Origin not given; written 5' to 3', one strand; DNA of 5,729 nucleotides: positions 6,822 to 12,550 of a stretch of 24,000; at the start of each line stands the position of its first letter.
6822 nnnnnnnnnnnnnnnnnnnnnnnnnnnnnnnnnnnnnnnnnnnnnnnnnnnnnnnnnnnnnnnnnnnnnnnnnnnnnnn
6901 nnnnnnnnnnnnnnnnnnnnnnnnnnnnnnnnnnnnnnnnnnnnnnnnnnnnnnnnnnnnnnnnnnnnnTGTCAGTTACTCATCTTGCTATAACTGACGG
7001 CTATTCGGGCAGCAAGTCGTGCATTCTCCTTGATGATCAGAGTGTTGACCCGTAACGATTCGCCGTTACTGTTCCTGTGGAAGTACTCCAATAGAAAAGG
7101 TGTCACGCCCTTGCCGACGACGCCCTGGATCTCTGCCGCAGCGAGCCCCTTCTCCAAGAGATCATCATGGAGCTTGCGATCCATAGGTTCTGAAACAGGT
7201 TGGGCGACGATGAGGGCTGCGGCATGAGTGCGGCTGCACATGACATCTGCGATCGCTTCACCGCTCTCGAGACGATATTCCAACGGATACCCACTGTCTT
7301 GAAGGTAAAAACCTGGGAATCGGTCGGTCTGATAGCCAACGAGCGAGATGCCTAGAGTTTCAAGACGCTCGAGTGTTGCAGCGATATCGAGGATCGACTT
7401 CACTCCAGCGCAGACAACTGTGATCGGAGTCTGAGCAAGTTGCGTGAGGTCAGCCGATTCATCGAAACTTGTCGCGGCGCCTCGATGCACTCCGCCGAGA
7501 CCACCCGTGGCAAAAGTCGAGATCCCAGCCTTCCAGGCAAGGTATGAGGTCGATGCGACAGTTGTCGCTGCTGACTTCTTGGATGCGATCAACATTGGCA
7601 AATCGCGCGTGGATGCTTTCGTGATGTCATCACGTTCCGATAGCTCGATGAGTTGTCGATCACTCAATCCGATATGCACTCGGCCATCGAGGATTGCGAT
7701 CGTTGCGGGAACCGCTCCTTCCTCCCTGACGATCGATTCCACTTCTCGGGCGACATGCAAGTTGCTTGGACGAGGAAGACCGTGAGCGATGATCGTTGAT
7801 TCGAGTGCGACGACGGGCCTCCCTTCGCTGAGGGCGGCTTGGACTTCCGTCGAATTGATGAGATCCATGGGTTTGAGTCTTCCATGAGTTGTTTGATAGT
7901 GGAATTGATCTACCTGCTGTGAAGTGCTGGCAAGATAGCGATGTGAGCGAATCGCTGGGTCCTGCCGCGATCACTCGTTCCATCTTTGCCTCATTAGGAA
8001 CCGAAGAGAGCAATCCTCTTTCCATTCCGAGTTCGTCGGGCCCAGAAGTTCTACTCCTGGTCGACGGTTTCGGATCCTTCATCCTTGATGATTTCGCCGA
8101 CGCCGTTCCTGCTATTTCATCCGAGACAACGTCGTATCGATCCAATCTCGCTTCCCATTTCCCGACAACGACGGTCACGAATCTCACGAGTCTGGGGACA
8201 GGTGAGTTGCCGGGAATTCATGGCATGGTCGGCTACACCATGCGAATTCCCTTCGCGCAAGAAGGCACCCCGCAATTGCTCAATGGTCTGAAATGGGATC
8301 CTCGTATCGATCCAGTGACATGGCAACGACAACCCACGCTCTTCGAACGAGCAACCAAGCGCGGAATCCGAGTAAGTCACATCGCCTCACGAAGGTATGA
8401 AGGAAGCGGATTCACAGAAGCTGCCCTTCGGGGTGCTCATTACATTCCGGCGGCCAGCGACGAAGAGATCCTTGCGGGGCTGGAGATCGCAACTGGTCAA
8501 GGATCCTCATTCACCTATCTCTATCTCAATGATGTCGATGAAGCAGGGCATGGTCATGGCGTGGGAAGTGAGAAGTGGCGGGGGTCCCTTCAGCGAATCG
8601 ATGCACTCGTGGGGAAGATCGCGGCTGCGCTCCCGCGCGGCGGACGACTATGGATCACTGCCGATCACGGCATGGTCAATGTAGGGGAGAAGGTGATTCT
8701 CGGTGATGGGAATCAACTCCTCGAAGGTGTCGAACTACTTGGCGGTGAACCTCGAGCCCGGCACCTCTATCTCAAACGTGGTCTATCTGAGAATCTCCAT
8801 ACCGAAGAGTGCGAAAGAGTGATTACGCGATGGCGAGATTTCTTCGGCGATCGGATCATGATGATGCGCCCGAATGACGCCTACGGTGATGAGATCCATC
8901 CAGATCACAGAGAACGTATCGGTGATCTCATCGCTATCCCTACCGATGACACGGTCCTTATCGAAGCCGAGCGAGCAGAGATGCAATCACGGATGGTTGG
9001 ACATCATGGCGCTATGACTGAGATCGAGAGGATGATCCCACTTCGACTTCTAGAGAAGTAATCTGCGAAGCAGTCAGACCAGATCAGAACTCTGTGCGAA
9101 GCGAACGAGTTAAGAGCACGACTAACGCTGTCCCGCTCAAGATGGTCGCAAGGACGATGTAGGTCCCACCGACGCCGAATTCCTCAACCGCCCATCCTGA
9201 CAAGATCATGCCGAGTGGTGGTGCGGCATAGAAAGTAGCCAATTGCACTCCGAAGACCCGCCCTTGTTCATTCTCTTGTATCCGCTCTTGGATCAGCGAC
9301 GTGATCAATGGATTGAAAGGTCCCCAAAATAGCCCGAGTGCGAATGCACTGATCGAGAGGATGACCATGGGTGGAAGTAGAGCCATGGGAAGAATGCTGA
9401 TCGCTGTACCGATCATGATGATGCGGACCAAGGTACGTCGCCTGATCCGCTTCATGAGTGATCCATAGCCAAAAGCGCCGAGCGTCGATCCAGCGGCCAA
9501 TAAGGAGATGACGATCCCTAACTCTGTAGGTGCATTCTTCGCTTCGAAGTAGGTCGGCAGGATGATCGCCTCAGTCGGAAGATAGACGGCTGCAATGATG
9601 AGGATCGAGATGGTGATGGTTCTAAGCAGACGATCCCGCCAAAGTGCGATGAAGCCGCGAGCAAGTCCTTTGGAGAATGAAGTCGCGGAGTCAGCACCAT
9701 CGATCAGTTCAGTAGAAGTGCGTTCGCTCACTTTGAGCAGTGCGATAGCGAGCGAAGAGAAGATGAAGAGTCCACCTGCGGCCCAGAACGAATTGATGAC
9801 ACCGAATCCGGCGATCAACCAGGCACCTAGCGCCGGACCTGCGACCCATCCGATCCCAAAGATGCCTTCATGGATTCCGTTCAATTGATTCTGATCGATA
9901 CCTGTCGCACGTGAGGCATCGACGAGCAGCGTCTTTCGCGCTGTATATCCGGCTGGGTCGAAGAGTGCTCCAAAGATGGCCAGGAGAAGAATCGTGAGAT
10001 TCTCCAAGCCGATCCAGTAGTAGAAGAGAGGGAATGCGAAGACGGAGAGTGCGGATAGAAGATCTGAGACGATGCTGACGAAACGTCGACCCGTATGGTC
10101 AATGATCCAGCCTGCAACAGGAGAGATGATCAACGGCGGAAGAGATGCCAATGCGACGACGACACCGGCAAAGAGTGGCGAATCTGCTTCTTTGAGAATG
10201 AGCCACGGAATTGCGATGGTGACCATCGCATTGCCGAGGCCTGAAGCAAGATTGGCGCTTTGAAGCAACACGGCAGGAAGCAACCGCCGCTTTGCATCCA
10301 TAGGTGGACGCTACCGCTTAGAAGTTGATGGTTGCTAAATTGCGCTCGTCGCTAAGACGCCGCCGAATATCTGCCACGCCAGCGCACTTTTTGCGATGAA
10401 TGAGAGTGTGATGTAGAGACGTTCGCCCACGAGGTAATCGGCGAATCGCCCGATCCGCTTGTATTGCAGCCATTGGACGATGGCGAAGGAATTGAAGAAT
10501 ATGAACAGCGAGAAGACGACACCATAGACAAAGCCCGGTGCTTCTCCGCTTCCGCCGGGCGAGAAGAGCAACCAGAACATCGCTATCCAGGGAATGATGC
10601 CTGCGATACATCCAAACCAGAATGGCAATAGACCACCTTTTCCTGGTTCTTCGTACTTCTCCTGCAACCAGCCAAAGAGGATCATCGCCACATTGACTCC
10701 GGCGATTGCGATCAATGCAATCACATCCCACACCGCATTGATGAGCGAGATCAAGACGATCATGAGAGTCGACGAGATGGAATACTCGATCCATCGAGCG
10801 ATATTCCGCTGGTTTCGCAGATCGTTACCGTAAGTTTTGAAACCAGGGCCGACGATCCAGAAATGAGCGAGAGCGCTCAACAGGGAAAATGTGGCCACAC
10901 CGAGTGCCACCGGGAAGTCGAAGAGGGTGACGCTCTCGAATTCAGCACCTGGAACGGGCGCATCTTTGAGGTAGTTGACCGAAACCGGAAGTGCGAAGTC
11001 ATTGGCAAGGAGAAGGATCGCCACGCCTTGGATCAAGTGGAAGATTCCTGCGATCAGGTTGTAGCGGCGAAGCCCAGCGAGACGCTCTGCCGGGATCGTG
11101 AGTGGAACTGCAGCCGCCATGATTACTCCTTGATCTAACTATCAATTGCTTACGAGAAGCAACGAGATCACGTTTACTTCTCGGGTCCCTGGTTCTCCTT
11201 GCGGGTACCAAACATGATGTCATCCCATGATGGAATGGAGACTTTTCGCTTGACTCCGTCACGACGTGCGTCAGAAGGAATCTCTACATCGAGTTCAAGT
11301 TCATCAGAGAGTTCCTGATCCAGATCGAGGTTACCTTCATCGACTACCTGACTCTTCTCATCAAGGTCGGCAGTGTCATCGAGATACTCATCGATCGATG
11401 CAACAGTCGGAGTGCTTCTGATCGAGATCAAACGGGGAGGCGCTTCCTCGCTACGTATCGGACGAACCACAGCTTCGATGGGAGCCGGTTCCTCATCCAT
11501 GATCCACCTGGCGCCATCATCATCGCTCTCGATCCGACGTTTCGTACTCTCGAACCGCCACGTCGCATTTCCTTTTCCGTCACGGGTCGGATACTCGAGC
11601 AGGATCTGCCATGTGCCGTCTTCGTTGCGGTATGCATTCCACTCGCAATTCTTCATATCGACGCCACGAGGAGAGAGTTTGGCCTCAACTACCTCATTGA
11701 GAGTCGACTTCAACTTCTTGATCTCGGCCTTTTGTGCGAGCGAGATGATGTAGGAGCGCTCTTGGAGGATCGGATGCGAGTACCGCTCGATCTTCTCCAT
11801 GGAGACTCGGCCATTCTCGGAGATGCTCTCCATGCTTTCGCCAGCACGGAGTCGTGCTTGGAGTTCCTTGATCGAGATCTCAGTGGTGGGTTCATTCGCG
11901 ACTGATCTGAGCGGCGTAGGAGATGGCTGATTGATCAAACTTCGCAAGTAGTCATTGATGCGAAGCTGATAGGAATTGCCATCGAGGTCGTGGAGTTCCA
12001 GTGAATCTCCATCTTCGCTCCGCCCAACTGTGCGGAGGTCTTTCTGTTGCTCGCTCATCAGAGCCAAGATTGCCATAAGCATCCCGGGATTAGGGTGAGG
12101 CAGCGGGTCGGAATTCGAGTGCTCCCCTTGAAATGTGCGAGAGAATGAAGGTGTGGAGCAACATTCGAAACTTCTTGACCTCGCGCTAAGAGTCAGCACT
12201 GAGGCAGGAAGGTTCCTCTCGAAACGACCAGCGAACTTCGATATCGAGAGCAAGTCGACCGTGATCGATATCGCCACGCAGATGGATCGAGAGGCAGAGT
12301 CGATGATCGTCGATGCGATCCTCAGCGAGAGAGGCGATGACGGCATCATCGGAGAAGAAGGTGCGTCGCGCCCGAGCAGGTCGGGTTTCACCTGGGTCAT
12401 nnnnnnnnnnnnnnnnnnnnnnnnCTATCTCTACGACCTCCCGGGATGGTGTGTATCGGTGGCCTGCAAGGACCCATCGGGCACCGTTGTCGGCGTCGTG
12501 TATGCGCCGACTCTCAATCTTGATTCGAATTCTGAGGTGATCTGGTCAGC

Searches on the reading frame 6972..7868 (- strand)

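Call 3: search_protein_families(library=pfam, proteins=[window:6972-7868:-], max_evalue=0.01)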
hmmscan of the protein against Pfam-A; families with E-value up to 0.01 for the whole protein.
window:6972-7868:- (298 aa): 1 family
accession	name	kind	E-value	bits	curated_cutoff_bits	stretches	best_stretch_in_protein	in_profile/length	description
PF04227.17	Indigoidine_A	-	1.2e-111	373.2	25.2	1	8-291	1-290/291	Indigoidine synthase A like protein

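Call 4: search_protein_families(library=ncbifam, proteins=[window:6972-7868:-], max_evalue=0.01)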
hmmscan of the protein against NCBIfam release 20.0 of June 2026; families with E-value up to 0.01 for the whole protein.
window:6972-7868:- (298 aa): 0 families

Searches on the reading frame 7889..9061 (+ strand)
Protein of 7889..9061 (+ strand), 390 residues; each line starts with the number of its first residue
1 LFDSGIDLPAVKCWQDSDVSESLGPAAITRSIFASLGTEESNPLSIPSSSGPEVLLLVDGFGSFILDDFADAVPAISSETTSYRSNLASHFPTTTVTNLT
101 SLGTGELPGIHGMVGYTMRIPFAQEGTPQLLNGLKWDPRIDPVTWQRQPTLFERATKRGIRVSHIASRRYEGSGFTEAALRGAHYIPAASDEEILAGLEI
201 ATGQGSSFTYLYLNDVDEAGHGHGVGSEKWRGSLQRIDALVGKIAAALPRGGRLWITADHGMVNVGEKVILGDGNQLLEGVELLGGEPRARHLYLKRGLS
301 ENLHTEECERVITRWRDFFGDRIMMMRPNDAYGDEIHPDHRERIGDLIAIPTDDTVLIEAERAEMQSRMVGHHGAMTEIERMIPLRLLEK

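Call 3: search_protein_families(library=pfam, proteins=[window:7889-9061:+], max_evalue=0.01)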
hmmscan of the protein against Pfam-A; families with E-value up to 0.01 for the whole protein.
window:7889-9061:+ (390 aa): 3 families
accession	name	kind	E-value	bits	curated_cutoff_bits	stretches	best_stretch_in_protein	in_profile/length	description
PF01663.27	Phosphodiest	-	4.6e-35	122.3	23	1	54-375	2-341/342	Type I phosphodiesterase / nucleotide pyrophosphatase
PF08665.17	PglZ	-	1.5e-06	28.8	25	1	206-267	114-177/179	PglZ domain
PF01676.23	Metalloenzyme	-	0.00017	21.7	24.3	1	206-262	147-202/252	Metalloenzyme superfamily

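Call 4: search_protein_families(library=ncbifam, proteins=[window:7889-9061:+], max_evalue=0.01)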
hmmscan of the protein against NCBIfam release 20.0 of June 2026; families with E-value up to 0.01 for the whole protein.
window:7889-9061:+ (390 aa): 3 families
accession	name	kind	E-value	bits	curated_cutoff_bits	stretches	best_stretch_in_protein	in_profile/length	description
TIGR02335.1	hydr_PhnA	equivalog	3.8e-05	23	407.55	0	49-115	11-80/408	phosphonoacetate hydrolase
NF003766.0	PRK05362.1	equivalog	0.0014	17.5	256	1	195-261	268-334/396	phosphopentomutase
NF009049.0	PRK12383.1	equivalog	0.0041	16.1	254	0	206-261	287-340/408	phosphopentomutase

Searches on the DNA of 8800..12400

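Call 49: search_rna_families(source=window, start=8800, end=12400, threshold=evalue, max_evalue=1)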
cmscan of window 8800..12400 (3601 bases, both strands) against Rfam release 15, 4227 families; matches with E-value up to 1: 1.
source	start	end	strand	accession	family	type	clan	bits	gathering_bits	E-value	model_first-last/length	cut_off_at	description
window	11577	11631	+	RF01333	CRISPR-DR20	Gene; CRISPR;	-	20.9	42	0.57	1-36/36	no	CRISPR RNA direct repeat element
